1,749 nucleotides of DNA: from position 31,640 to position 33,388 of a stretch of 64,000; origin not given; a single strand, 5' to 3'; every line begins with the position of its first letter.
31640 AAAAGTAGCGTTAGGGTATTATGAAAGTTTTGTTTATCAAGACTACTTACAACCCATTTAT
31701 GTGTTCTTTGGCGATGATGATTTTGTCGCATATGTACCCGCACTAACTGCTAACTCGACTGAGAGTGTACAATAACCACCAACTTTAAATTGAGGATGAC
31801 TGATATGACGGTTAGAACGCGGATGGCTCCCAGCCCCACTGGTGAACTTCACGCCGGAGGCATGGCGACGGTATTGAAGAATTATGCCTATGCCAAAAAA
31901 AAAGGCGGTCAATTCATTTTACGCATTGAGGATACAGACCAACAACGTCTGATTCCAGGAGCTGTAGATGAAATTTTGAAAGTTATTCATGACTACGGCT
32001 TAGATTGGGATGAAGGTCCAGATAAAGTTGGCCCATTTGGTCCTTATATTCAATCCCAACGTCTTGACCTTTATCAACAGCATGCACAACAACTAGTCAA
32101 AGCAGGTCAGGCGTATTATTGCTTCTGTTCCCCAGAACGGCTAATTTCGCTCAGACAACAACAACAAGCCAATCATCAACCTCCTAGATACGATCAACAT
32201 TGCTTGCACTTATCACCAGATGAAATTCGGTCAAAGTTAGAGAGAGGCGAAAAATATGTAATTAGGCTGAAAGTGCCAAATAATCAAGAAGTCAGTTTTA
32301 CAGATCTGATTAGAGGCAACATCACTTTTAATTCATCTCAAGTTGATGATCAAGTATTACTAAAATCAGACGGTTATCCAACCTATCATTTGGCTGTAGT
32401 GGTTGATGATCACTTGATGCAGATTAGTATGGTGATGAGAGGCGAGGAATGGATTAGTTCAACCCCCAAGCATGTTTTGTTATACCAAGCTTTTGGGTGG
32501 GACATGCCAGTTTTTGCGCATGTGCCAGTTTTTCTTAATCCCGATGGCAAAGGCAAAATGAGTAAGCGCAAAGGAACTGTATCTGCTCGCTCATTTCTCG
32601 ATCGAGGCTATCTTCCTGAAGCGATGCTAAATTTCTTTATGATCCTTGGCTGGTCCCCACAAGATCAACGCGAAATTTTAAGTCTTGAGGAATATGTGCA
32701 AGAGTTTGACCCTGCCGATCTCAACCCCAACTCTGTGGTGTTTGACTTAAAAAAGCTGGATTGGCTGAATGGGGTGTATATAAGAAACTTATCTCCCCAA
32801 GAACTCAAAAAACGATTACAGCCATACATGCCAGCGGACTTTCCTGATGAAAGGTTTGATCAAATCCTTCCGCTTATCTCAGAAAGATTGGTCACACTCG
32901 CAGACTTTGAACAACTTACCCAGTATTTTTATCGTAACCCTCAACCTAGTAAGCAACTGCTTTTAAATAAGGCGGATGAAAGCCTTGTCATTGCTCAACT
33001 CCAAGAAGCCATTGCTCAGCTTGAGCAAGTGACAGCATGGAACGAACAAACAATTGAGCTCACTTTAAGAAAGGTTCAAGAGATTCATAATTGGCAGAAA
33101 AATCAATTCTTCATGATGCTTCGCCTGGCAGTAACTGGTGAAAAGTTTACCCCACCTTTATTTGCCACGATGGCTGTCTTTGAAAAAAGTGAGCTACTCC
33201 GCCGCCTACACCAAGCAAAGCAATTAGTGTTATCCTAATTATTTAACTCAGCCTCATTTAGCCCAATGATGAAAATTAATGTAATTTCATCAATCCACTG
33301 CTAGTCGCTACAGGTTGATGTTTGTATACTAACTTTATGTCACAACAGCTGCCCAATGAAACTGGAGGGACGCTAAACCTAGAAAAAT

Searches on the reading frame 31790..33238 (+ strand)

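Call 32: search_protein_families(library=pfam, proteins=[window:31790-33238:+], max_evalue=0.001)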
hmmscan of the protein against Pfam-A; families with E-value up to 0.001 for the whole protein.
window:31790-33238:+ (482 aa): 2 families
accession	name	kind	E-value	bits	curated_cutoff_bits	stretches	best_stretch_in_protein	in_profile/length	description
PF00749.27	tRNA-synt_1c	-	2.7e-101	339.1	23.4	1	8-325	2-314/314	tRNA synthetases class I (E and Q), catalytic domain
PF19269.4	Anticodon_2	-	4.4e-25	89.2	23.6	1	339-476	2-140/141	Anticodon binding domain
